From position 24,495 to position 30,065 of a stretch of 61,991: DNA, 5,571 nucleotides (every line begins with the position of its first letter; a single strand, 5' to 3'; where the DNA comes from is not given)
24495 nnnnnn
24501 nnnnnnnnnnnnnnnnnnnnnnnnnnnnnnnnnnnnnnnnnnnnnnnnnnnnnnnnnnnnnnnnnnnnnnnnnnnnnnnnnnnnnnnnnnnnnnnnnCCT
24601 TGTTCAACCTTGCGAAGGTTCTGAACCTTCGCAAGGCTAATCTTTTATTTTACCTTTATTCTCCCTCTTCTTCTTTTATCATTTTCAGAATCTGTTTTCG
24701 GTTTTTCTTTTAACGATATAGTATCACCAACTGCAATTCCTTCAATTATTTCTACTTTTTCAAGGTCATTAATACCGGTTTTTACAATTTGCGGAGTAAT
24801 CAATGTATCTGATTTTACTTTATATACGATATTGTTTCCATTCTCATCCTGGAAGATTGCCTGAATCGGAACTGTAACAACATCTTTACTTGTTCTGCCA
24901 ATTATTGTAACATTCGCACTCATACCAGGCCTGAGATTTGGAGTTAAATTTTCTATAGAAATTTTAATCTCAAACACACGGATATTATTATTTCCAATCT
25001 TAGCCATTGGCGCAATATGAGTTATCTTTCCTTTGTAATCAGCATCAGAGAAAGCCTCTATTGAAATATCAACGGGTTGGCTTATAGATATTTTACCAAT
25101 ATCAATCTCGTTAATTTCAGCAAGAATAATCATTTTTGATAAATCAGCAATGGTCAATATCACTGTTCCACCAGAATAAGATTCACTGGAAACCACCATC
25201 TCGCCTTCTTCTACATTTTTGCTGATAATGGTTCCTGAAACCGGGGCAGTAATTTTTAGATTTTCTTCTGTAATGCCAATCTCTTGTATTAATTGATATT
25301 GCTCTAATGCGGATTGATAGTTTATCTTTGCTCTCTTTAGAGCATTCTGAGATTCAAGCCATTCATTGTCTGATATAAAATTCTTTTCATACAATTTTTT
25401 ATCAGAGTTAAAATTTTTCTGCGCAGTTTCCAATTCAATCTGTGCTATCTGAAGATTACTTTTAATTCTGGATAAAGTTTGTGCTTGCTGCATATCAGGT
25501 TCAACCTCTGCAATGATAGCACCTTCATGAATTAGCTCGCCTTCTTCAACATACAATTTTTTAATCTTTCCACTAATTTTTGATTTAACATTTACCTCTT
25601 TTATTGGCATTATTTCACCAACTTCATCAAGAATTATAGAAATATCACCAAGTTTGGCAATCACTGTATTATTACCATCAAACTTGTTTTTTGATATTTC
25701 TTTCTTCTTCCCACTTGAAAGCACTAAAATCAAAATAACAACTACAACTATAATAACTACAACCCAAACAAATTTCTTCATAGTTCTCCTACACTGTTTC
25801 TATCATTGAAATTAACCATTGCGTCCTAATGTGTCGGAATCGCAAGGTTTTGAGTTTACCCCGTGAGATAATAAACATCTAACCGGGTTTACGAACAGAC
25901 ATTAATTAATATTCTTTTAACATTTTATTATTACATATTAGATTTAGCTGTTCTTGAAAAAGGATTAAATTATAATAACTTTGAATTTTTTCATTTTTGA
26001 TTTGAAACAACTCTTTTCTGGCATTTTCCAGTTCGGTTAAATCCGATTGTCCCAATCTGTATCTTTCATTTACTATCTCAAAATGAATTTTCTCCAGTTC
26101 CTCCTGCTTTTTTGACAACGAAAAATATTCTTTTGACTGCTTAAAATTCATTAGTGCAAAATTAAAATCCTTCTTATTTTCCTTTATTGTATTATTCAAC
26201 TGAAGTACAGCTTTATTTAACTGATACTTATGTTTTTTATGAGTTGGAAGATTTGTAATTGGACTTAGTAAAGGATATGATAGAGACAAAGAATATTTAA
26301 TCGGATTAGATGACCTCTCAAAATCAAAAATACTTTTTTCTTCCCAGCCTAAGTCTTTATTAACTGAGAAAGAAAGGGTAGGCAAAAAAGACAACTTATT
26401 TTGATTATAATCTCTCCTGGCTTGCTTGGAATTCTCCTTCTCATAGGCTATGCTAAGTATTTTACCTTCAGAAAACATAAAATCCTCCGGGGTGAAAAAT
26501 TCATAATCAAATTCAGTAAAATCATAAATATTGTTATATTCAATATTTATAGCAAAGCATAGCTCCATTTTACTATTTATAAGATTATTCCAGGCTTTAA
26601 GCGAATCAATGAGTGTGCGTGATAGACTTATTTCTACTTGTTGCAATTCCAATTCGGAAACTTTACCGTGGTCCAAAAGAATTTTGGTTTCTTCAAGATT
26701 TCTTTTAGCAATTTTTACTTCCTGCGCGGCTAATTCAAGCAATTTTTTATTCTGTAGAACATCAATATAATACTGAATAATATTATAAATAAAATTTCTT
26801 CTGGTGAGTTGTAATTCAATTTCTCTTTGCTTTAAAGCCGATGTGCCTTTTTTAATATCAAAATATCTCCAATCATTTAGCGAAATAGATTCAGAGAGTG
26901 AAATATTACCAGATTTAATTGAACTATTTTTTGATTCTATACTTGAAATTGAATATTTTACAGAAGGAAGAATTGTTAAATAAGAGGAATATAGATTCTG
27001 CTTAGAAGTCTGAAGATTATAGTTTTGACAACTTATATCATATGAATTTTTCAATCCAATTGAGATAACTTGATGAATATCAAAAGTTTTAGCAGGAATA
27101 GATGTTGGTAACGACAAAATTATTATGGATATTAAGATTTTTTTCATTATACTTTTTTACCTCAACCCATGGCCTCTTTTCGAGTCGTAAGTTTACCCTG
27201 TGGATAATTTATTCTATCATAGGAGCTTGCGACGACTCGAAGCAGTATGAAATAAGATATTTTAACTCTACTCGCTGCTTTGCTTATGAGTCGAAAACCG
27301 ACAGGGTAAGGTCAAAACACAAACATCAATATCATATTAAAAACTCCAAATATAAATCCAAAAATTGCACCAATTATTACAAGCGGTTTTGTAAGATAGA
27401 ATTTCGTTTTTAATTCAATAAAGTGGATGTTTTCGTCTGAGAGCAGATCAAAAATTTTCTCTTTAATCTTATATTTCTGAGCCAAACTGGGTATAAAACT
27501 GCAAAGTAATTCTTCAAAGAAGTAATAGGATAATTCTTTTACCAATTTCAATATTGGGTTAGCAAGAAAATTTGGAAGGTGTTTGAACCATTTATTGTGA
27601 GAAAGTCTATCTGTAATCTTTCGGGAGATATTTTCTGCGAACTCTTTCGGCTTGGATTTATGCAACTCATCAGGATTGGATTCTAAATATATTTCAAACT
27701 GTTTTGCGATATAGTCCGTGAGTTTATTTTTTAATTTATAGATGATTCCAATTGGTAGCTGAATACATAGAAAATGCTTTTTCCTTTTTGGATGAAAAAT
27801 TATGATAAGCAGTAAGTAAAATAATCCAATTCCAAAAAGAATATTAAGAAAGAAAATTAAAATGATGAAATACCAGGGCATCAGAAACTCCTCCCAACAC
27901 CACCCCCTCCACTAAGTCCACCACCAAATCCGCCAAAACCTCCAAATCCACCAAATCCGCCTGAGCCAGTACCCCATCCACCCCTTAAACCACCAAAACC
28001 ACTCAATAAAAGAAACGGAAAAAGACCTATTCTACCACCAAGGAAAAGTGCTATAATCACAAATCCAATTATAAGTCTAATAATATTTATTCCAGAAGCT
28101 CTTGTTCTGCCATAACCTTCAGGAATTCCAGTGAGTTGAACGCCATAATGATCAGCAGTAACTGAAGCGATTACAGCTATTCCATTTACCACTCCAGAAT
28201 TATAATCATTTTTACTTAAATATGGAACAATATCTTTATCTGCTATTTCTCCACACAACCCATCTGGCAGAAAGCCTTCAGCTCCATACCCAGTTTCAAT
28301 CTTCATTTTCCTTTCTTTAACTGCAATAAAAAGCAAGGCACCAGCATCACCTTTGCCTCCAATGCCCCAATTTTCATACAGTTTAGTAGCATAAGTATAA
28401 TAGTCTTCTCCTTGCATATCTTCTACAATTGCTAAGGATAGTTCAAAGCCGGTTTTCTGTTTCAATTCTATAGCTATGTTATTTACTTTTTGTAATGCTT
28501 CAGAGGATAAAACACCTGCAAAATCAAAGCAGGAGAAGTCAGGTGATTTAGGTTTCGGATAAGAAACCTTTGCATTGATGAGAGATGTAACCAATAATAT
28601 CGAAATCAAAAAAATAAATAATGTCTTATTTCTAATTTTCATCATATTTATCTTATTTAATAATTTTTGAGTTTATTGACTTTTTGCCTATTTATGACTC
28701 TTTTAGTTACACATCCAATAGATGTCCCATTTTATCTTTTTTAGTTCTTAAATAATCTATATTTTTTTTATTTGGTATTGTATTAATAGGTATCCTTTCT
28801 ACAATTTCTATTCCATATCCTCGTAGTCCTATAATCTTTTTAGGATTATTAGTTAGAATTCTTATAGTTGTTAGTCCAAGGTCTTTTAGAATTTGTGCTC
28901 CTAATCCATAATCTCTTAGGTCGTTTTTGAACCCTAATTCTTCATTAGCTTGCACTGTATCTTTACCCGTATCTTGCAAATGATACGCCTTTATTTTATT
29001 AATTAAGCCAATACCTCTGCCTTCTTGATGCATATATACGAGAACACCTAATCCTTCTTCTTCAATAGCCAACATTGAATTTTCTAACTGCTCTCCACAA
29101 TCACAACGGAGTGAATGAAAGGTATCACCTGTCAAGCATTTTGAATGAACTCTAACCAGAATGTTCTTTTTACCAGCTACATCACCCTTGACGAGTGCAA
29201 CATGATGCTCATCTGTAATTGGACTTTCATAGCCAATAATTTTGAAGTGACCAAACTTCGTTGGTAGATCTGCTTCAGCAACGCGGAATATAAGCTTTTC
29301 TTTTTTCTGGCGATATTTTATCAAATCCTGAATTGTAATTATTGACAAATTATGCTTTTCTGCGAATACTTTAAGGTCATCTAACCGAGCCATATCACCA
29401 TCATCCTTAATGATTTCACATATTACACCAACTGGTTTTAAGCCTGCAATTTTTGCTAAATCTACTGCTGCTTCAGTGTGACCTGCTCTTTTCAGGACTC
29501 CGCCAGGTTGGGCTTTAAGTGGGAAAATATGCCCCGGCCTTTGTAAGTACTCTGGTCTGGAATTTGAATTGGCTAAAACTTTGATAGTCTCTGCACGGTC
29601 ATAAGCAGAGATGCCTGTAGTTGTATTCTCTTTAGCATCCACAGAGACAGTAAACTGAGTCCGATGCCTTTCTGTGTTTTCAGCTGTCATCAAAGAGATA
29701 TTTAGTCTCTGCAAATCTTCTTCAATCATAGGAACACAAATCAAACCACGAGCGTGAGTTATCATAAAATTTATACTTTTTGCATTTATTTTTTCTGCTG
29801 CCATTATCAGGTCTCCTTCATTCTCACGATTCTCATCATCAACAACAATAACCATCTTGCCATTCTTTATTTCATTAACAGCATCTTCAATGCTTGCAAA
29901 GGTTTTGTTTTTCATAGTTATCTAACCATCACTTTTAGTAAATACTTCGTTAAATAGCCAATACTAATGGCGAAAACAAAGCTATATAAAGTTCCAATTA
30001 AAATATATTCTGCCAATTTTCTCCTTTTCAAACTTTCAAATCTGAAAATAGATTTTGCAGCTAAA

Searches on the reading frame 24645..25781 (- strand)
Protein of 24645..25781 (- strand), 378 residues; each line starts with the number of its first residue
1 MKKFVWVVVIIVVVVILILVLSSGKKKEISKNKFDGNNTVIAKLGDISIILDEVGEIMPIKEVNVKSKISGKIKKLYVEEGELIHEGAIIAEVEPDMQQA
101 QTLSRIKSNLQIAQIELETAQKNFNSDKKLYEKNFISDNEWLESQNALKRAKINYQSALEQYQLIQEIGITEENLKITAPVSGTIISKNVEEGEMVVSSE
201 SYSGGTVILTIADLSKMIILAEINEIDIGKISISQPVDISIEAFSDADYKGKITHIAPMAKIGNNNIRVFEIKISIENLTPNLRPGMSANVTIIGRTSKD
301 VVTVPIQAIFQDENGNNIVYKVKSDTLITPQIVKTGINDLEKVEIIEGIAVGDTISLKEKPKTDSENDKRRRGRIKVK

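Call 52: search_protein_families(library=pfam, proteins=[window:24645-25781:-], max_evalue=1e-8)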
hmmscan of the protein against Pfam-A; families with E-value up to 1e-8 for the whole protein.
window:24645-25781:- (378 aa): 2 families
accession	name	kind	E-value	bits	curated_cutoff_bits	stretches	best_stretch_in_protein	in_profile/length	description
PF16576.10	HlyD_D23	-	2.2e-25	89.6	30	1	63-289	20-214/214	Barrel-sandwich domain of CusB or HlyD membrane-fusion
PF13437.12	HlyD_3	-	1.5e-18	67.9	22.2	1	176-286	1-106/106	HlyD family secretion protein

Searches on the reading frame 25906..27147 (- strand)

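Call 52: search_protein_families(library=pfam, proteins=[window:25906-27147:-], max_evalue=1e-8)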
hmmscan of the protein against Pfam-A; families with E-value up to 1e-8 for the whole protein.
window:25906-27147:- (413 aa): 1 family
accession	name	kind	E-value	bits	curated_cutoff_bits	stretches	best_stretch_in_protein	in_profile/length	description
PF02321.23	OEP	-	1.3e-36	126.6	22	2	233-403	15-184/187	Outer membrane efflux protein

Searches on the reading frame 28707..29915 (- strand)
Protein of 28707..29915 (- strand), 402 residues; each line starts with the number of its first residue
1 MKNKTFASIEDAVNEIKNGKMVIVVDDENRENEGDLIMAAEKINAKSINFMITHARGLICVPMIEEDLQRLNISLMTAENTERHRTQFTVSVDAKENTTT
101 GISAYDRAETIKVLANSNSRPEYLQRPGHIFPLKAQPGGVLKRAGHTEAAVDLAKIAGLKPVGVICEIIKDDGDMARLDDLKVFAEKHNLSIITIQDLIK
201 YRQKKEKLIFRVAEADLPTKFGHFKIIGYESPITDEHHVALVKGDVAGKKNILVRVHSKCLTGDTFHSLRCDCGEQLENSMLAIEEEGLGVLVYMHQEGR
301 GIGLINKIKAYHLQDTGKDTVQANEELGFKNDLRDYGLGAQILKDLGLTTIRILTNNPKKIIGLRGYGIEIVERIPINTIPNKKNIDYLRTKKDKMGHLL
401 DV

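Call 52: search_protein_families(library=pfam, proteins=[window:28707-29915:-], max_evalue=1e-8)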
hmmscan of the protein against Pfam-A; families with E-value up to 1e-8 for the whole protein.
window:28707-29915:- (402 aa): 2 families
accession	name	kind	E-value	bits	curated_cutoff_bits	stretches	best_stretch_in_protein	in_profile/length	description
PF00926.24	DHBP_synthase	-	1.3e-89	299.2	26.4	1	10-201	1-191/191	3,4-dihydroxy-2-butanone 4-phosphate synthase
PF00925.25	GTP_cyclohydro2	-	1.4e-74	249.6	23.3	1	211-376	2-165/165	GTP cyclohydrolase II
